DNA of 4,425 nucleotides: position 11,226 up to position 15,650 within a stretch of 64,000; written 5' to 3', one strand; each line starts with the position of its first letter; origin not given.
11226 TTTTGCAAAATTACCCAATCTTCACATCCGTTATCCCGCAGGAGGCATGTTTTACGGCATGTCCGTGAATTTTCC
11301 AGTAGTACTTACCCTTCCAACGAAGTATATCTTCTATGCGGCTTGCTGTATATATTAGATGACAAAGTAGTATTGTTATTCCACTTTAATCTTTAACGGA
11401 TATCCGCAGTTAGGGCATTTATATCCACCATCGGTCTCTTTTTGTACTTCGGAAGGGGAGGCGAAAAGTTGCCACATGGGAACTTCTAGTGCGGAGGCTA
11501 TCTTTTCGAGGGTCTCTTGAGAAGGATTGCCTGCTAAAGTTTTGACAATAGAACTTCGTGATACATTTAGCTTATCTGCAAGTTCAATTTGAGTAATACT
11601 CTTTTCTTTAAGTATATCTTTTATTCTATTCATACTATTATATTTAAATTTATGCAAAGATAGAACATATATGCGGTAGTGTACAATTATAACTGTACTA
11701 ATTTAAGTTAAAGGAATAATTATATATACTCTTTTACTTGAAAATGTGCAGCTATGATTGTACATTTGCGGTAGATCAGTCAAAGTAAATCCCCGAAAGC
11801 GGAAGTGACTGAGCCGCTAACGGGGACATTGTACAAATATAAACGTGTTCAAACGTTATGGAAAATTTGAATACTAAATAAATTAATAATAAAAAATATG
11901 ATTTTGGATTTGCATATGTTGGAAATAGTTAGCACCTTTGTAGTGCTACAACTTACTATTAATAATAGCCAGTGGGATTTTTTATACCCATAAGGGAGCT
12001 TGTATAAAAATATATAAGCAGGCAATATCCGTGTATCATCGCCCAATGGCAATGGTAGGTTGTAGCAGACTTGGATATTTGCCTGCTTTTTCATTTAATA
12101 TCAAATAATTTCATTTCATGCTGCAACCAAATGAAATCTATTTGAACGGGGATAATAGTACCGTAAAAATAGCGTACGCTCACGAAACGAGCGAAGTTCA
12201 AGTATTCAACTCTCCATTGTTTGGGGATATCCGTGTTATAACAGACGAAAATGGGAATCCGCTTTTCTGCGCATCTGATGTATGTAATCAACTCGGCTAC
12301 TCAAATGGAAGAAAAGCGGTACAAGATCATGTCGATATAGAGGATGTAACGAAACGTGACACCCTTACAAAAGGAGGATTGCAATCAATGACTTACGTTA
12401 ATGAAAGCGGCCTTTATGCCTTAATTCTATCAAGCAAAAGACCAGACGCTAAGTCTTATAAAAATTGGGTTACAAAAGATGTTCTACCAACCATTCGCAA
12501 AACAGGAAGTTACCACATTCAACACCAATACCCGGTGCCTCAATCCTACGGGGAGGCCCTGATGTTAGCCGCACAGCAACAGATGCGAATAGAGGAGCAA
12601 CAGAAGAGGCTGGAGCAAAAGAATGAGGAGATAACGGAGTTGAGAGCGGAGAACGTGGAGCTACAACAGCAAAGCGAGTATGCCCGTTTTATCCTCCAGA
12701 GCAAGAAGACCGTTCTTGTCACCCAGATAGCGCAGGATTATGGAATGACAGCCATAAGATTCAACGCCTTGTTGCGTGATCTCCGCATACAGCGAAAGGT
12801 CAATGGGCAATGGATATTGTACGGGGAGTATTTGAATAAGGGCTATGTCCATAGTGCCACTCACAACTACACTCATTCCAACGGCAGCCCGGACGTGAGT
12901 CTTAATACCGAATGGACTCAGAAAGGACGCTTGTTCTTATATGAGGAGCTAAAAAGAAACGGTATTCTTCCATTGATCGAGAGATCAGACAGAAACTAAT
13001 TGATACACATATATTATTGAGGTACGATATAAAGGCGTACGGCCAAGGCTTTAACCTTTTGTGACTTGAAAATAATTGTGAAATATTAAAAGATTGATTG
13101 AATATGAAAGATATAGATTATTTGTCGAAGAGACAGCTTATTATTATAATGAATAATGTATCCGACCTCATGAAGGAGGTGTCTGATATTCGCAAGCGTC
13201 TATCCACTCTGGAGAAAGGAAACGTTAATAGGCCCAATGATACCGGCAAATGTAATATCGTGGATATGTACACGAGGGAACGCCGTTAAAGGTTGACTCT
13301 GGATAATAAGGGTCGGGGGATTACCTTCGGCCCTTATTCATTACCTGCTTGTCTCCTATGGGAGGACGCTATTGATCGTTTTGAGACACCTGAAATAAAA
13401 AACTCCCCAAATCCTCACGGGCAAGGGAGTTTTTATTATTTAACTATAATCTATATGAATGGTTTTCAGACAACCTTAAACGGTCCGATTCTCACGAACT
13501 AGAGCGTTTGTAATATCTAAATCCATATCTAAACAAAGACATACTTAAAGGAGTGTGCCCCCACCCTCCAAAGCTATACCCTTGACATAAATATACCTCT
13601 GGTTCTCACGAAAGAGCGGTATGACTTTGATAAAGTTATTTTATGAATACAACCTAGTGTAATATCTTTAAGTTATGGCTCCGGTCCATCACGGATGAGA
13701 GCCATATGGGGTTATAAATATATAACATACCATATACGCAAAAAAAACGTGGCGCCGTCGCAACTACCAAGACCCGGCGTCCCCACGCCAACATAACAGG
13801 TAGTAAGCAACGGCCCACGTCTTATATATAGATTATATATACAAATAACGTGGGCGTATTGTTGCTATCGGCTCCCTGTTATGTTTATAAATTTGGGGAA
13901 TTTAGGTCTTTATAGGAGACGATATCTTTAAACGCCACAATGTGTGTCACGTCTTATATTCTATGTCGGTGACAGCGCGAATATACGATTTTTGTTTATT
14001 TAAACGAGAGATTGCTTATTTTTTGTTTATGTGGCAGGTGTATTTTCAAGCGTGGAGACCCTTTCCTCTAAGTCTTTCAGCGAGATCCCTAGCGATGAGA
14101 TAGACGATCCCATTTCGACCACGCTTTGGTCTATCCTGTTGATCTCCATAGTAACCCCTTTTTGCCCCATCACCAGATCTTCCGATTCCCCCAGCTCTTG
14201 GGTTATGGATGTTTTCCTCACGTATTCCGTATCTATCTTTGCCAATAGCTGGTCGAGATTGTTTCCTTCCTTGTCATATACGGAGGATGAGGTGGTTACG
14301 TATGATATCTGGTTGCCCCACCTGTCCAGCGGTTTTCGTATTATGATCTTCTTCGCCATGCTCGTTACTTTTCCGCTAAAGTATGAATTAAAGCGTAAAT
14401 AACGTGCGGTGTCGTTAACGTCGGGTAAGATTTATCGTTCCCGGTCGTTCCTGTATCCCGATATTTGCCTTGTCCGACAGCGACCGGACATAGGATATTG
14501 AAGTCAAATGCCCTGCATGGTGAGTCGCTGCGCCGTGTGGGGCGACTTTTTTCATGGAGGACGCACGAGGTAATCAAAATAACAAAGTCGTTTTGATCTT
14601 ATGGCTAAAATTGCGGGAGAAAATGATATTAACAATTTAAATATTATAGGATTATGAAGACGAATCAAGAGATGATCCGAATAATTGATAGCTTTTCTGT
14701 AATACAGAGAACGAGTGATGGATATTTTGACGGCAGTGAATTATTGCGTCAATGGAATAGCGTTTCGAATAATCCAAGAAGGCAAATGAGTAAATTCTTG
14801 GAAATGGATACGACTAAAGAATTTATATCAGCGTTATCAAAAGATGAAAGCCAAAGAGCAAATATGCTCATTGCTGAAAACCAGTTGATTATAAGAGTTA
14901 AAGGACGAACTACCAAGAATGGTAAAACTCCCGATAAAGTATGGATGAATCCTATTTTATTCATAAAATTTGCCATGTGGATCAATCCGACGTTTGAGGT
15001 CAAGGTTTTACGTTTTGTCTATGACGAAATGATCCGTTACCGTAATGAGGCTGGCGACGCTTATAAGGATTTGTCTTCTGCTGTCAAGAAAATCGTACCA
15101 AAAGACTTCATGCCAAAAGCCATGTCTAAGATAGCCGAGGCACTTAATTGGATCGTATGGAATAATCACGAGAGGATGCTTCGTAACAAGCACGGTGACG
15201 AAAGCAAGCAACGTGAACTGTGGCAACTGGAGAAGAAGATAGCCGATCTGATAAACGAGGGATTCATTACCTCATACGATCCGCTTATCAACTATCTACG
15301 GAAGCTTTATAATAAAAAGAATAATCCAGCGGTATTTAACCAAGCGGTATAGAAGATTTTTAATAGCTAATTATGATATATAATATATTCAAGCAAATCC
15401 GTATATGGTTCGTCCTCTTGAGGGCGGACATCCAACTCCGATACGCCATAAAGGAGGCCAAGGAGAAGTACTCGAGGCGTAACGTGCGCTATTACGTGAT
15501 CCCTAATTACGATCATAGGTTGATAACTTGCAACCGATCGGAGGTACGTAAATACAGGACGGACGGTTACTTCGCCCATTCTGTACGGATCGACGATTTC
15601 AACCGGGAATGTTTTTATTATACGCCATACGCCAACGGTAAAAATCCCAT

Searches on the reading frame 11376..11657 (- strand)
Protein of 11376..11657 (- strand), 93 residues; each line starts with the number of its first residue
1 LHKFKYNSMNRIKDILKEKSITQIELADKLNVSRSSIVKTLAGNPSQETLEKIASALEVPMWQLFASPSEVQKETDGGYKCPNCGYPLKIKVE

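Call 12: search_protein_families(library=phrogs, proteins=[window:11376-11657:-], max_evalue=0.01)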
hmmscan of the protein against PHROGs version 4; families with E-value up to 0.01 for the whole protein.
window:11376-11657:- (93 aa): 22 families
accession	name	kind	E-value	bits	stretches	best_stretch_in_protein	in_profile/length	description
phrog_8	-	transcription regulation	2.2e-14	54.7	1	6-61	75-132/346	transcriptional regulator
phrog_3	-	transcription regulation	2.6e-11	44.9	1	2-76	83-157/430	transcriptional repressor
phrog_2439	-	transcription regulation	6.7e-09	36.1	1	10-73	10-75/367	transcriptional regulator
phrog_4583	-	transcription regulation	1.1e-08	36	1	9-74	12-79/81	transcriptional repressor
phrog_4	-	transcription regulation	2.3e-07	31.2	1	5-64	134-191/400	transcriptional repressor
phrog_5823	-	transcription regulation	3e-07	30.9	1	10-75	9-77/404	transcriptional regulator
phrog_1468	-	transcription regulation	7.2e-07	29.7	1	11-63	11-64/67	transcriptional repressor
phrog_2328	-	transcription regulation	8.5e-07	29.8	1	10-82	18-92/128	transcriptional repressor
phrog_4779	-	transcription regulation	1.3e-06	29.8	1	10-57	5-53/98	transcriptional regulator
phrog_2967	-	transcription regulation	1.8e-06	28.7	1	9-61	12-66/225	transcriptional regulator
phrog_1373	-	transcription regulation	4.9e-06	27.6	1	10-73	66-131/166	transcriptional regulator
phrog_2339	-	DNA, RNA and nucleotide metabolism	2.9e-05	25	1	3-57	21-75/98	HTH DNA binding protein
phrog_769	-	transcription regulation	4.5e-05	24.4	1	10-70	14-73/89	transcriptional repressor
phrog_7241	-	transcription regulation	0.0001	23.4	1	17-64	71-120/122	transcriptional regulator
phrog_1702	-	transcription regulation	0.00033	21.6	1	2-71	9-82/87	transcriptional repressor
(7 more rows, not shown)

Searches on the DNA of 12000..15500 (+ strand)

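Call 7: search_dna_similar(query=window:12000-15500:+, collection=phages, mode=distant, max_rows=30)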
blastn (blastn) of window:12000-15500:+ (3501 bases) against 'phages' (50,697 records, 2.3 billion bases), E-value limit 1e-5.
Records with a match: 10; places in all: 11; records where one place covers at least 80% of the query: 0.
Best place of each record, by identity: 95-99% 1; 80-90% 1; 60-80% 8.
By first word of the organism name: Bacteroides 4; Bacteriophage 4; Streptococcus 2.
By host as written in the record: - 5; Bacteroides fragilis BL19 1; Bacteroides sp. 1; Bacteroides intestinalis BG4 1; Streptococcus porci DSM_23759 1; Streptococcus vestibularis SVE8 1.
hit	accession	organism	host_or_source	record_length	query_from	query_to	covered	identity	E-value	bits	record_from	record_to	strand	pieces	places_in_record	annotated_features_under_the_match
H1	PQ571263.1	Bacteroides phage BF1-TP2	Bacteroides fragilis BL19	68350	1394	3501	39%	97.7%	0e+0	2332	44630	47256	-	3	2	Rha-like transcriptional regulator | hypothetical protein (x2) | anti-repressor Ant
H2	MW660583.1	Bacteroides phage LoVEphage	Bacteroides sp.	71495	2635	3272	18%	75.7%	5e-119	435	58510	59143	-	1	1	KilA protein | regulatory protein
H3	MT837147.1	Bacteriophage sp.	human fecal samples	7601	2635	3272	18%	75.7%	5e-119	435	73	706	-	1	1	record has no annotation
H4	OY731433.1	Bacteroides phage LoVEphage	-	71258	2635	3272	18%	75.7%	5e-119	435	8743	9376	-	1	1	amidase | anti-repressor Ant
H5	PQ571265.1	Bacteroides phage BI-TP1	Bacteroides intestinalis BG4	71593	2654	3272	18%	76.0%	1e-119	438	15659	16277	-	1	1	transcriptional regulator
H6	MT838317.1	Bacteriophage sp.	human fecal samples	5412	2814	3083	8%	73.3%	5e-37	163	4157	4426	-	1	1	record has no annotation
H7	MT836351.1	Bacteriophage sp.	human fecal samples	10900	2655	3065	7%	76.0%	1e-19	169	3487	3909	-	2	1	record has no annotation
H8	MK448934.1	Streptococcus phage Javan422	Streptococcus porci DSM_23759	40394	293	507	6%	67.3%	8e-9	71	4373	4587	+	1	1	antirepressor protein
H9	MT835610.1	Bacteriophage sp.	human fecal samples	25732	728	855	4%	72.9%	3e-8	69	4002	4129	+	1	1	record has no annotation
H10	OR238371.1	Streptococcus phage SVep1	Streptococcus vestibularis SVE8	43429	913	982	2%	81.4%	3e-8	69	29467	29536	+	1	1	antirepressor protein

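Call 8: search_rna_families(source=window, start=13000, end=14400, threshold=evalue, max_evalue=10)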
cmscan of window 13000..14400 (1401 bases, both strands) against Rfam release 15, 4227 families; matches with E-value up to 10: 5.
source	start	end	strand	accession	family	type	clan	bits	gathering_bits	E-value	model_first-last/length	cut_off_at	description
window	13082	13350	+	RF00084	CsrC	Gene; sRNA;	CL00106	31.2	61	2.9e-07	1-255/255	no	CsrC RNA family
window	13393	13470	-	RF02495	ohsC_RNA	Gene; antitoxin;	-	19.2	50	6.5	1-77/77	no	Oppression of Hydrophobic ORF by sRNA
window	13365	13439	+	RF01859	Phe_leader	Cis-reg; leader;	-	17.7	55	6.8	1-125/125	no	Phenylalanine leader peptide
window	13661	13730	+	RF00401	SNORA20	Gene; snRNA; snoRNA; HACA-box;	CL00030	17.5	60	9.3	1-128/128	no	Small nucleolar RNA SNORA20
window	14290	14322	+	RF01648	ceN65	Gene; snRNA; snoRNA; CD-box;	-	15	48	5.7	1-65/65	no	Caenorhabditis snoRNA ceN65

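Call 9: get_annotated_region(hit=H1, flank=5000)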
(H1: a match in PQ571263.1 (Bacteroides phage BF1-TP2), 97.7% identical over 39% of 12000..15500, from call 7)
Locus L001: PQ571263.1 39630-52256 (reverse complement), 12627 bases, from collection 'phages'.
description: Bacteroides phage BF1-TP2, complete genome.
organism: Bacteroides phage BF1-TP2 (NCBI taxid 3385211)
taxonomy: Viruses
host: Bacteroides fragilis BL19; source: sewage from septic tank; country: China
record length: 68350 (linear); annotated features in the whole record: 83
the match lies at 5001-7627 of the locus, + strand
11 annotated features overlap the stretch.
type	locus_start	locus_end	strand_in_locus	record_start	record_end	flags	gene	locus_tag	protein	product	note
CDS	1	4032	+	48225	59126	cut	-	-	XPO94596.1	hypothetical protein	BF1-TP2_gp68; BF1-TP2_gp68; None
CDS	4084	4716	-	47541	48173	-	-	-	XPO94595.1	Molecular chaperone DnaJ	BF1-TP2_gp67; BF1-TP2_gp67; Annot2=(structure alignment-afuniprot50) AF-Q221B1-F1-model_v4 Heat shock protein ...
CDS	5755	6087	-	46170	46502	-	-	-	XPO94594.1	hypothetical protein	BF1-TP2_gp66; BF1-TP2_gp66; None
CDS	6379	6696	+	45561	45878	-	-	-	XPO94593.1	anti-repressor Ant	BF1-TP2_gp65; BF1-TP2_gp65; Annot2=(hmm profile search-phrog [Rank2]) phrog_130 anti-repressor Ant;Annot3=(structure ...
CDS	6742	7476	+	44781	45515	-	-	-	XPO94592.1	Rha-like transcriptional regulator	BF1-TP2_gp64; BF1-TP2_gp64; Annot2=(hmm profile search-phrog [Rank2]) phrog_518 Rha-like transcriptional ...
CDS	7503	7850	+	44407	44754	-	-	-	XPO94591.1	hypothetical protein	BF1-TP2_gp63; BF1-TP2_gp63; None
CDS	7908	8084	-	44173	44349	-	-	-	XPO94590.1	virion structural protein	BF1-TP2_gp62; BF1-TP2_gp62; None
CDS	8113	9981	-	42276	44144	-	-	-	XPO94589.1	portal protein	BF1-TP2_gp61; BF1-TP2_gp61; Annot2=(structure alignment-afuniprot50) AF-A0A0M4LRY2-F1-model_v4 Phage ...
CDS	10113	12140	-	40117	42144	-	-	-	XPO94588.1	tail spike protein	BF1-TP2_gp60; BF1-TP2_gp60; Annot2=(structure alignment-afuniprot50) AF-A0A2D6XDB3-F1-model_v4 Terminase_6C ...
CDS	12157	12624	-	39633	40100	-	-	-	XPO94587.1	rhomboid family intramembrane serine protease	BF1-TP2_gp59; BF1-TP2_gp59; Annot2=(structure alignment-afuniprot50) AF-A0A2V2D9A2-F1-model_v4 Rhomboid ...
CDS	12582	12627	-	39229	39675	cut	-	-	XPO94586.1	hypothetical protein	BF1-TP2_gp58; BF1-TP2_gp58; None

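Call 15: get_annotated_region(hit=H2, flank=5000)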
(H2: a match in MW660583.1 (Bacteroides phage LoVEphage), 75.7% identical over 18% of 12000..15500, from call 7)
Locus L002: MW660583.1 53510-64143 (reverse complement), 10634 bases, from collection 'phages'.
description: Bacteroides phage LoVEphage, complete genome.
organism: Bacteroides phage LoVEphage (NCBI taxid 2831678)
taxonomy: Viruses; Duplodnaviria; Heunggongvirae; Uroviricota; Caudoviricetes
host: Bacteroides sp.; source: -; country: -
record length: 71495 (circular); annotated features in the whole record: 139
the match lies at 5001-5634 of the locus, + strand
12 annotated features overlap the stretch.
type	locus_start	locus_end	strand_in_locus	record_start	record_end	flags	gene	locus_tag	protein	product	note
CDS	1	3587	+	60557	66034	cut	-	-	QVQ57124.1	hypothetical protein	Mu-like prophage protein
CDS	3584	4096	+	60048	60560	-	-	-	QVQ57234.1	hypothetical protein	No HHsearch hits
CDS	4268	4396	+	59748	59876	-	-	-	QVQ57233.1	hypothetical protein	No HHsearch hits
CDS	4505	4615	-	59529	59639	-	-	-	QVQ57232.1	hypothetical protein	No HHsearch hits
CDS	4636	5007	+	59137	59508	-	-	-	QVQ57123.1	regulatory protein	Phage regulatory protein Rha (Phage_pRha)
CDS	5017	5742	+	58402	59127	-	-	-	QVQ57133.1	KilA protein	-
CDS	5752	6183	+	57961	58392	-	-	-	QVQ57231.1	hypothetical protein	No HHsearch hits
CDS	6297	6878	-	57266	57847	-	-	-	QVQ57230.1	hypothetical protein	No HHsearch hits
CDS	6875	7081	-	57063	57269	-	-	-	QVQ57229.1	hypothetical protein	No HHsearch hits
CDS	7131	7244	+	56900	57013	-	-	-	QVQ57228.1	hypothetical protein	No HHsearch hits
CDS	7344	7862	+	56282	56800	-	-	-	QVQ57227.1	hypothetical protein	No HHsearch hits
CDS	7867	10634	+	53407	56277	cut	-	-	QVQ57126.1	tail protein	-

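Call 16: get_annotated_region(hit=H5, flank=5000)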
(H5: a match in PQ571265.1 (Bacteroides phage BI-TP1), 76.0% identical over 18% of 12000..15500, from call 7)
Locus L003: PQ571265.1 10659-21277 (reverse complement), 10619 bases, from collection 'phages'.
description: Bacteroides phage BI-TP1, complete genome.
organism: Bacteroides phage BI-TP1 (NCBI taxid 3385213)
taxonomy: Viruses
host: Bacteroides intestinalis BG4; source: antibiotic induction; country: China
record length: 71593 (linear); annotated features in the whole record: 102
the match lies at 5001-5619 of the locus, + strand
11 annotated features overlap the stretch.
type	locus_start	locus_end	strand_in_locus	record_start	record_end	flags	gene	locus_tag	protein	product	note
CDS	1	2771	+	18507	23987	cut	-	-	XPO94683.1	tail length tape measure protein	BI-TP1_gp26; BI-TP1_gp26; None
CDS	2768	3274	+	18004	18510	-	-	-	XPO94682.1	hypothetical protein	BI-TP1_gp25; BI-TP1_gp25; None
CDS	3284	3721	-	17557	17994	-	-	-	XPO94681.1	hypothetical protein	BI-TP1_gp24; BI-TP1_gp24; None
CDS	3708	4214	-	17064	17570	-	-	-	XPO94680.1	hypothetical protein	BI-TP1_gp23; BI-TP1_gp23; Annot2=(structure alignment-afuniprot50) AF-A0A1W9MZK5-F1-model_v4 DUF4065 domain-containing ...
CDS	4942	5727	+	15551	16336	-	-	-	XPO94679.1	transcriptional regulator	BI-TP1_gp22; BI-TP1_gp22; Annot2=(structure alignment-afuniprot50) AF-A0A8B2AYI5-F1-model_v4 KilA-N domain-containing ...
CDS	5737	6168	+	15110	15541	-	-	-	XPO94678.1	hypothetical protein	BI-TP1_gp21; BI-TP1_gp21; None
CDS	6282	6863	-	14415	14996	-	-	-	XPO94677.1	carboxypeptidase regulatory-like domain-containing protein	BI-TP1_gp20; BI-TP1_gp20; None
CDS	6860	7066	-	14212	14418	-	-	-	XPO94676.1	hypothetical protein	BI-TP1_gp19; BI-TP1_gp19; None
CDS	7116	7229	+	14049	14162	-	-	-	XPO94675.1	hypothetical protein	BI-TP1_gp18; BI-TP1_gp18; None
CDS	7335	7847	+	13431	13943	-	-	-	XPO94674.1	hypothetical protein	BI-TP1_gp17; BI-TP1_gp17; Annot2=(structure alignment-afuniprot50) AF-A0A2A1K6I2-F1-model_v4 Phage tail ...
CDS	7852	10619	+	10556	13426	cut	-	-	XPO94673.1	hypothetical protein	BI-TP1_gp16; BI-TP1_gp16; None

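Call 27: search_rna_families(source=L001, start=4700, end=6100, threshold=evalue, max_evalue=10)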
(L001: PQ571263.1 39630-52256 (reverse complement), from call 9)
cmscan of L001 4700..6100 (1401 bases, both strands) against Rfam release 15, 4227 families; matches with E-value up to 10: 6.
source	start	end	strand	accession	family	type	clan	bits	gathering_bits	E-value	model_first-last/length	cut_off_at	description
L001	5087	5147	-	RF04180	BTnc231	Gene; sRNA;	-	20.2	80.4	0.22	1-154/154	no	Bacteroides sRNA BTnc231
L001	5000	5148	-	RF04182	GibS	Gene; sRNA;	-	20.2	115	5.3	1-142/142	no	GibS sRNA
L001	5389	5458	+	RF00401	SNORA20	Gene; snRNA; snoRNA; HACA-box;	CL00030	18.6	60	5.3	1-128/128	no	Small nucleolar RNA SNORA20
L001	4951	5048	+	RF01859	Phe_leader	Cis-reg; leader;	-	18.2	55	5.2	1-125/125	no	Phenylalanine leader peptide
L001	4998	5045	-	RF00489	ctRNA_p42d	Gene; antisense;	-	15.1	50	7.8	1-46/46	no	ctRNA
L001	6018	6050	+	RF01648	ceN65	Gene; snRNA; snoRNA; CD-box;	-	15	48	5.7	1-65/65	no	Caenorhabditis snoRNA ceN65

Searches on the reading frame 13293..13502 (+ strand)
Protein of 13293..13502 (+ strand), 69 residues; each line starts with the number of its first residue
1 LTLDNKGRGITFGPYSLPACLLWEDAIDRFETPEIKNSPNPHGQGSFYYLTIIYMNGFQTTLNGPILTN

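Call 12: search_protein_families(library=phrogs, proteins=[window:13293-13502:+], max_evalue=0.01)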
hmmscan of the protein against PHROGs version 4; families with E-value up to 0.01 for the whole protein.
window:13293-13502:+ (69 aa): 0 families

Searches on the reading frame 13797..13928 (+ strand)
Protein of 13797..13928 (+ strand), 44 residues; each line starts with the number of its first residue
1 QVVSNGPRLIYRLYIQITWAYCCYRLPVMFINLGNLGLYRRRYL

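Call 59: search_protein_families(library=phrogs, proteins=[window:13797-13928:+], max_evalue=1)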
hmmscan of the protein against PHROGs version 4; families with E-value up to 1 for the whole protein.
seq(44 aa): 0 families
